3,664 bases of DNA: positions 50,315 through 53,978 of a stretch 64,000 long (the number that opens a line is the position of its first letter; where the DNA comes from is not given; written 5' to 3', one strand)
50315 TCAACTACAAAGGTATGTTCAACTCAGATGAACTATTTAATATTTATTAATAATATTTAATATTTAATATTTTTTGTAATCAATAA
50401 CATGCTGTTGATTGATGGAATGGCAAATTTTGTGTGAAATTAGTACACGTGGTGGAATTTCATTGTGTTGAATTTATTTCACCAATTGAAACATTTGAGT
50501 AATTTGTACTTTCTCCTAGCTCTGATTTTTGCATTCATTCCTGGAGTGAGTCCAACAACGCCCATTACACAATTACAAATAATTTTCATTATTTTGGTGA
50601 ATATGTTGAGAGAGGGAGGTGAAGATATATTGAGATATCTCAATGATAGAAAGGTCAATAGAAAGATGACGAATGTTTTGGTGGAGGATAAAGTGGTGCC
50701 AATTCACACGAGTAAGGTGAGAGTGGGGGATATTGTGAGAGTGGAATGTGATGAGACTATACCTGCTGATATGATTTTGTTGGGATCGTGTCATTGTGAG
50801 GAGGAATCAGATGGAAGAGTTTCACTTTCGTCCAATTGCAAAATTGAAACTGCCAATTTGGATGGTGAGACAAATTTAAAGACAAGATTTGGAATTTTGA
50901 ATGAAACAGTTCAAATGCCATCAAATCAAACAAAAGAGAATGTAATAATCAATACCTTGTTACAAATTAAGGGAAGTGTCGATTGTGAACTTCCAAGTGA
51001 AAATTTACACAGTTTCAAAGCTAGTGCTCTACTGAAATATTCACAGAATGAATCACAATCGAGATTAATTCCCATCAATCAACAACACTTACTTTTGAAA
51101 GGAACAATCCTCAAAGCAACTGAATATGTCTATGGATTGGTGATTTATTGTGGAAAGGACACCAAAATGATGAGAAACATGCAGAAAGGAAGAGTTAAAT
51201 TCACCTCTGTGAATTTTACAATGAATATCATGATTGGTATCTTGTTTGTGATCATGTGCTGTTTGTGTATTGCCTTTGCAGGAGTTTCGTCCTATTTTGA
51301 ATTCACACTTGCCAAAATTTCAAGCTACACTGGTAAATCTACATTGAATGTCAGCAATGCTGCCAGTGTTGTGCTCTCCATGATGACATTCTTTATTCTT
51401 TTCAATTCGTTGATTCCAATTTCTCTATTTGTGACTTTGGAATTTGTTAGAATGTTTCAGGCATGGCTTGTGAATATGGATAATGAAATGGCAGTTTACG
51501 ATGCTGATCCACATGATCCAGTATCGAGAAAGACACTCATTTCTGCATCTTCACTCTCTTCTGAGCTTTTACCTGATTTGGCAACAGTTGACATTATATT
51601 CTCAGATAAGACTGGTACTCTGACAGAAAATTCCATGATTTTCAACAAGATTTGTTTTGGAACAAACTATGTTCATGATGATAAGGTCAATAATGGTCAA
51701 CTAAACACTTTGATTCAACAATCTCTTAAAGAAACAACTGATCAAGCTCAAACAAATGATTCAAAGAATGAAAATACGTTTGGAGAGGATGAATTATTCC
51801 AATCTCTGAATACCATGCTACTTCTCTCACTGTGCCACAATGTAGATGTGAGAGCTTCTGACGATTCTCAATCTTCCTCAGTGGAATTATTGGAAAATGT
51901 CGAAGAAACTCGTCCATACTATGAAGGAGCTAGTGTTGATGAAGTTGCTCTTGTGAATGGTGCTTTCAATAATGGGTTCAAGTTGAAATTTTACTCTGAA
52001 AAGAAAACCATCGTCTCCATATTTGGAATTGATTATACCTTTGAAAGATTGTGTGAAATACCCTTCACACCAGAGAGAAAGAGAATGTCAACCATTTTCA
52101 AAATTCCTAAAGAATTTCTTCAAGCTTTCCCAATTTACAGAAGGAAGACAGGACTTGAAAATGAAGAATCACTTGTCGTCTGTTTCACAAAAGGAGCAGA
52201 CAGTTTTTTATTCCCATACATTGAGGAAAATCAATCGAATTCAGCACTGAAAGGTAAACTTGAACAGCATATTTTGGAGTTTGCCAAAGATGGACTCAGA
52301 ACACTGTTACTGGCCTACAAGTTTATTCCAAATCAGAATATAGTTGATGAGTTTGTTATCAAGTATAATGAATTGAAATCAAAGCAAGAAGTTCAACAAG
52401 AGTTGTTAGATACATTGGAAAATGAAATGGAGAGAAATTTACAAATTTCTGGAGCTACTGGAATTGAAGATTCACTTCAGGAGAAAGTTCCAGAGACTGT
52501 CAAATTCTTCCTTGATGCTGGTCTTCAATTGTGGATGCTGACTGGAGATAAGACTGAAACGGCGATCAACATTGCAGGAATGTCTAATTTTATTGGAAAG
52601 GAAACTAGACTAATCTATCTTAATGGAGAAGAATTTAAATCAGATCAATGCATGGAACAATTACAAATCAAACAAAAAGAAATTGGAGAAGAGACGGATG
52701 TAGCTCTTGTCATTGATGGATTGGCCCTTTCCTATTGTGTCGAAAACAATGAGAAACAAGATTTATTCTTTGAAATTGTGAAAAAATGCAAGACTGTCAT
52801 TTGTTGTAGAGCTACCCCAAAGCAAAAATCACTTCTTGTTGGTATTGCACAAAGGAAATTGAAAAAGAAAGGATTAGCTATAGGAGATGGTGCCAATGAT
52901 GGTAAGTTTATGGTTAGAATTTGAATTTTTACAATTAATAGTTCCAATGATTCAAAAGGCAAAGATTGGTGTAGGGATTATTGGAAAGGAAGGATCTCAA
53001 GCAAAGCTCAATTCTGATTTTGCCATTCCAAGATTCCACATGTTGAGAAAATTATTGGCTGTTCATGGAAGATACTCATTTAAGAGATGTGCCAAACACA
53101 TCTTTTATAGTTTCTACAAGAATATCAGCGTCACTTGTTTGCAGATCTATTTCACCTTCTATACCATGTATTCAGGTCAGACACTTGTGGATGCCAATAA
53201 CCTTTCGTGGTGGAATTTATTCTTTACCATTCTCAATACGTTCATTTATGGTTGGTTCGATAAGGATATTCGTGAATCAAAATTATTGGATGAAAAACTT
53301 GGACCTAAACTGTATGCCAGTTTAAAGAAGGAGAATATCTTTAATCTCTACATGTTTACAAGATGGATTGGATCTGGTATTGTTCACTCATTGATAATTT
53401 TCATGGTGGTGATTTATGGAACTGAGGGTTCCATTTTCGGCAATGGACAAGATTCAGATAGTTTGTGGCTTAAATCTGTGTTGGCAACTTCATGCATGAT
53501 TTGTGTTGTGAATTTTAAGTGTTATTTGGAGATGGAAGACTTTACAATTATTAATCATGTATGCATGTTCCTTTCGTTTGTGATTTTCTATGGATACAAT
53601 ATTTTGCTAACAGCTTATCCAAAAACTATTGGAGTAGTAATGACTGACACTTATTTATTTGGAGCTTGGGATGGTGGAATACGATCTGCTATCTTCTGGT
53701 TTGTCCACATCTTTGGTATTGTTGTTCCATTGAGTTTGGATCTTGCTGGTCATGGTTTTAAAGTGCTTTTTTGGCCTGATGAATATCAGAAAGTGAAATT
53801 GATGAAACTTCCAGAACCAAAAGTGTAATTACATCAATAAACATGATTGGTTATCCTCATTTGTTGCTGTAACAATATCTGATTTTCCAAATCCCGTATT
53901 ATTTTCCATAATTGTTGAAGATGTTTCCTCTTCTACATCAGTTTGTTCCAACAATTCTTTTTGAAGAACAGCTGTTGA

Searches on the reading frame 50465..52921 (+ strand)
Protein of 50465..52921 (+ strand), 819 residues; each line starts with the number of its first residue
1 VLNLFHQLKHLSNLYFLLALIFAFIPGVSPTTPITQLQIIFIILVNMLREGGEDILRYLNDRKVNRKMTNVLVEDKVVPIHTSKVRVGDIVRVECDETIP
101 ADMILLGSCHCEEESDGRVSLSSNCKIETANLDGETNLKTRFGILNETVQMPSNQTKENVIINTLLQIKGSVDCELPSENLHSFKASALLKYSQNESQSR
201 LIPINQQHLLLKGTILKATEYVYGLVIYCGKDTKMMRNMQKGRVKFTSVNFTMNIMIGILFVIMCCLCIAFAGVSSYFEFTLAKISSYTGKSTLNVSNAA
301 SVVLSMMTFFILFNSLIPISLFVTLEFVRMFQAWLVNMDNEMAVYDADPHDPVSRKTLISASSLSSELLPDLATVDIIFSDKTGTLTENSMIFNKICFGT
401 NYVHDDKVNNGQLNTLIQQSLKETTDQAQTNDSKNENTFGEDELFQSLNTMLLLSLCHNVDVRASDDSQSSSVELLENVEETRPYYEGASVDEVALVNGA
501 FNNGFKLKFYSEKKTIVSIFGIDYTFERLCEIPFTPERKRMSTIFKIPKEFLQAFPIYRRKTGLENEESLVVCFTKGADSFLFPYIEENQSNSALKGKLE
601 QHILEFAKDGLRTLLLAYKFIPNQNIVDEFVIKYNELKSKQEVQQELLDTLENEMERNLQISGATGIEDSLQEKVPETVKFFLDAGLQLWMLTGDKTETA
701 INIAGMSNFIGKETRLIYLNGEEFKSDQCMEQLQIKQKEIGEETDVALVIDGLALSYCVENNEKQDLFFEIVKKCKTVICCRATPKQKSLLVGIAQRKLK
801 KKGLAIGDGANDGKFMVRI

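Call 24: find_homologous_proteins(query=window:50465-52921:+, max_evalue=1e-50)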
Query window:50465-52921:+ (819 aa): 2653 proteins with E <= 1e-50 among 8000 candidates; the best 120 are listed.
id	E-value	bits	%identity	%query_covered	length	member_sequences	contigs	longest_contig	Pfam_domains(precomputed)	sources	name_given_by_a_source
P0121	6.5e-248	843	51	99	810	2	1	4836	PF00702.33,PF13246.13,PF16209.11,PF00122.26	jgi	-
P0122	2.7e-237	808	50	99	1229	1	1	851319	PF16212.12,PF00702.33,PF13246.13,PF16209.11,PF00122.26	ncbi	ncbi:hypothetical protein ABK040_001572 [Willaertia magna]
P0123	3.7e-235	801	49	97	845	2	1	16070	PF00702.33,PF13246.13,PF00122.26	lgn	-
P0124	1.2e-225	769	50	99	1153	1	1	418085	PF16212.12,PF00702.33,PF13246.13,PF16209.11,PF00122.26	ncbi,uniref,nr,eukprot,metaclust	ncbi:predicted protein [Naegleria gruberi]|uniref:Phospholipid-transporting ATPase n=1 Tax=Naegleria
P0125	4.0e-217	741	49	92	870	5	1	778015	PF16212.12,PF00702.33,PF13246.13,PF00122.26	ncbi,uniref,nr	ncbi:hypothetical protein FDP41_002401 [Naegleria fowleri]|uniref:P-type phospholipid transporter n=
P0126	1.6e-211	723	46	97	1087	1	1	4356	PF16212.12,PF00702.33,PF13246.13,PF00122.26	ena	-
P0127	5.7e-189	648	51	73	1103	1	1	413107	PF16212.12,PF00702.33,PF13246.13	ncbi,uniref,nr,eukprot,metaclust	ncbi:predicted protein [Naegleria gruberi]|uniref:Phospholipid-transporting ATPase n=1 Tax=Naegleria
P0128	9.0e-184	631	43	99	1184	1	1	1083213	PF16212.12,PF00702.33,PF13246.13,PF16209.11,PF00122.26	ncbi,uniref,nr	ncbi:hypothetical protein C9374_003842 [Naegleria lovaniensis]|uniref:Phospholipid-transporting ATPa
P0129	4.2e-179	615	43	97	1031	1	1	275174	PF16212.12,PF00702.33,PF13246.13,PF00122.26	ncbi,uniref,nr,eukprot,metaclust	ncbi:predicted protein [Naegleria gruberi]|uniref:Phospholipid-transporting ATPase n=1 Tax=Naegleria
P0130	7.3e-176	605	41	99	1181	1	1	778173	PF16212.12,PF00702.33,PF13246.13,PF08282.19,PF16209.11,PF00122.26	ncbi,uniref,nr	ncbi:hypothetical protein C9374_013468 [Naegleria lovaniensis]|uniref:Phospholipid-transporting ATPa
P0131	4.8e-150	519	41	93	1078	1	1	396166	PF16212.12,PF00702.33,PF13246.13,PF00122.26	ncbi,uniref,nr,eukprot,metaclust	ncbi:predicted protein [Naegleria gruberi]|uniref:Phospholipid-transporting ATPase n=1 Tax=Naegleria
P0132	7.3e-133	463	42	79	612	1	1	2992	PF13246.13,PF00122.26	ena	-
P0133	1.6e-117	412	33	99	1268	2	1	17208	PF16212.12,PF00702.33,PF13246.13,PF16209.11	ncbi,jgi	jgi:phospholipid-transporting ATPase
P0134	1.9e-109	385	32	99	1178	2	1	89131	PF16212.12,PF00702.33,PF13246.13,PF16209.11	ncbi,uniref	ncbi:phospholipid-transporting ATPase [Acrasis kona]|uniref:Phospholipid-transporting ATPase n=1 Tax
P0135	6.9e-105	370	32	99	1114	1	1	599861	PF16212.12,PF00702.33,PF13246.13,PF16209.11,PF00122.26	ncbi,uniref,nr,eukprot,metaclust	ncbi:hypothetical protein SAMD00019534_089890 [Acytostelium subglobosum LB1]|uniref:hypothetical pro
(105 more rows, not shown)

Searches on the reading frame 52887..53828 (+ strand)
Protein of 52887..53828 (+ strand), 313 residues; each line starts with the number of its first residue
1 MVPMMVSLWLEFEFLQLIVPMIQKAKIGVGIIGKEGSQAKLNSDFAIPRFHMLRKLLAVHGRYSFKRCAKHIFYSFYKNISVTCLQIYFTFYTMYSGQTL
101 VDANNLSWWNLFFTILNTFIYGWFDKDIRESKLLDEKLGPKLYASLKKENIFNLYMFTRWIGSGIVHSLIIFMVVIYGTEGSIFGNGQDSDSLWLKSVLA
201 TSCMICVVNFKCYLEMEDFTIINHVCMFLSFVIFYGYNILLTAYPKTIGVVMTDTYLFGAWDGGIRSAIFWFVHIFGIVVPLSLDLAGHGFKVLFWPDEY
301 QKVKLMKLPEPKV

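Call 17: search_protein_families(library=pfam, proteins=[window:52887-53828:+], max_evalue=1)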
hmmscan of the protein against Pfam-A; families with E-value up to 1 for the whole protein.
window:52887-53828:+ (313 aa): 2 families
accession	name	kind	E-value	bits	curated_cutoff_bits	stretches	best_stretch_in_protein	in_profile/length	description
PF16212.11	PhoLip_ATPase_C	-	8.8e-64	216.1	28.3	1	42-297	3-250/251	Phospholipid-translocating P-type ATPase C-terminal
PF00689.26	Cation_ATPase_C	-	0.1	12.8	27.3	0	147-261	41-155/175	Cation transporting ATPase, C-terminus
